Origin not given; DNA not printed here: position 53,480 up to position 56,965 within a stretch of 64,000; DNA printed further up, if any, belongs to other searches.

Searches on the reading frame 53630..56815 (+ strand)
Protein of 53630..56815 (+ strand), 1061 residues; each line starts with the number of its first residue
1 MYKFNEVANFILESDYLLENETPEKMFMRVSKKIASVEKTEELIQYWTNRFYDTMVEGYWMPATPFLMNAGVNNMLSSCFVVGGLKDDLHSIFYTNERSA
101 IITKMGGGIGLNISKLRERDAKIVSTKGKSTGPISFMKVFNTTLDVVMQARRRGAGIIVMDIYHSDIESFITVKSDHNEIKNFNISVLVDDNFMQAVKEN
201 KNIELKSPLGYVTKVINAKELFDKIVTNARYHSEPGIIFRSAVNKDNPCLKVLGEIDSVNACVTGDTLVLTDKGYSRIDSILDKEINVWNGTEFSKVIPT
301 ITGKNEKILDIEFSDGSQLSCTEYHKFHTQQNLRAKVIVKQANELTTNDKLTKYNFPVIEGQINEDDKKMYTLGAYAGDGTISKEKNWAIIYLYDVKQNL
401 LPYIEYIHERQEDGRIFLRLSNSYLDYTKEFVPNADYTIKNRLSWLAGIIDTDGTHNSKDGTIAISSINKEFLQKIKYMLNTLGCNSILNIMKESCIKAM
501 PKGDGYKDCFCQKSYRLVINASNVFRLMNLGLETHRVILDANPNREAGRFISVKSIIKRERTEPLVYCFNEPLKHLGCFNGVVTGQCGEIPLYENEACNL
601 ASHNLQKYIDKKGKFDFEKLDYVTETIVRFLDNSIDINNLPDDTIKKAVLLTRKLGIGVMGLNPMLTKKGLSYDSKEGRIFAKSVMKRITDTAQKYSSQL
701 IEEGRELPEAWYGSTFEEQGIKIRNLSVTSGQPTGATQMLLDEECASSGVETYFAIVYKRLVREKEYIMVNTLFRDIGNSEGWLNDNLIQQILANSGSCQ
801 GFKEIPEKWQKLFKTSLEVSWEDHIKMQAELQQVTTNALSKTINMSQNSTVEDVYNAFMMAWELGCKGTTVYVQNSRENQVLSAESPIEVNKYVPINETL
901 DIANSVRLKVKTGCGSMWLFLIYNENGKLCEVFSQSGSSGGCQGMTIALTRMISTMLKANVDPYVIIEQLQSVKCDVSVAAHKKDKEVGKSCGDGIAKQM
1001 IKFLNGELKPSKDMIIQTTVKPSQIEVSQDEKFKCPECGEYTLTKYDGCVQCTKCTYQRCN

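Call 25: search_protein_families(library=phrogs, proteins=[window:53630-56815:+], max_evalue=0.001)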
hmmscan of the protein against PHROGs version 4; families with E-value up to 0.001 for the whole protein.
window:53630-56815:+ (1061 aa): 10 families
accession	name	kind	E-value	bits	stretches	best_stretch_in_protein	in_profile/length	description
phrog_84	-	DNA, RNA and nucleotide metabolism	2.2e-121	407.7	2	3-300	197-497/975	ribonucleoside-diphosphate reductase large subunit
phrog_3987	-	DNA, RNA and nucleotide metabolism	6.1e-41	141.5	1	21-208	165-355/467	ribonucleotide reductase large subunit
phrog_3844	-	moron, auxiliary metabolic gene and host takeover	7.3e-25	88.8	1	597-705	161-264/451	NrdA-like aerobic NDP reductase large subunit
phrog_367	-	DNA, RNA and nucleotide metabolism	9.5e-25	87.9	2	581-880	382-658/701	ribonucleotide reductase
phrog_12229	-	DNA, RNA and nucleotide metabolism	2.4e-20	73.5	1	4-357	7-374/577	ribonucleotide reductase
phrog_30939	-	DNA, RNA and nucleotide metabolism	1e-15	57.7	2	45-172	461-592/977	ribonucleotide reductase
phrog_6132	-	DNA, RNA and nucleotide metabolism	2.7e-15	57.6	1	50-315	187-444/530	ribonucleotide reductase large subunit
phrog_23565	-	DNA, RNA and nucleotide metabolism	7e-11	43.6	1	902-1060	30-198/199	ribonucleotide reductase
phrog_26446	-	DNA, RNA and nucleotide metabolism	4.8e-07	29.3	1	260-390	365-500/761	anaerobic ribonucleoside reductase large subunit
phrog_22953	-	DNA, RNA and nucleotide metabolism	6e-06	27.4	1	113-204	4-100/201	ribonucleotide reductase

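Call 85: search_protein_families(library=pfam, proteins=[window:53630-56815:+], max_evalue=0.0001)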
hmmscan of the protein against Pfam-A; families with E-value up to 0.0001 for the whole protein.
window:53630-56815:+ (1061 aa): 5 families
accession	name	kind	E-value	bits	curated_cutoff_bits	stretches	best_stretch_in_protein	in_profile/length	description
PF02867.20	Ribonuc_red_lgC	-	5.2e-106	355.8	23.9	2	77-708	1-336/523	Ribonucleotide reductase, barrel domain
PF00317.26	Ribonuc_red_lgN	-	1.5e-15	57.5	28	1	3-73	2-75/77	Ribonucleotide reductase, all-alpha domain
PF12637.14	TSCPD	-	1e-13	51.8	22.8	1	909-1000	6-84/88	TSCPD domain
PF14528.11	LAGLIDADG_3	-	1.7e-10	41.4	22.5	1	443-524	4-74/82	LAGLIDADG-like domain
PF14890.11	Intein_splicing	-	6.5e-05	23.2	35.8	1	269-569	2-138/155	Intein splicing domain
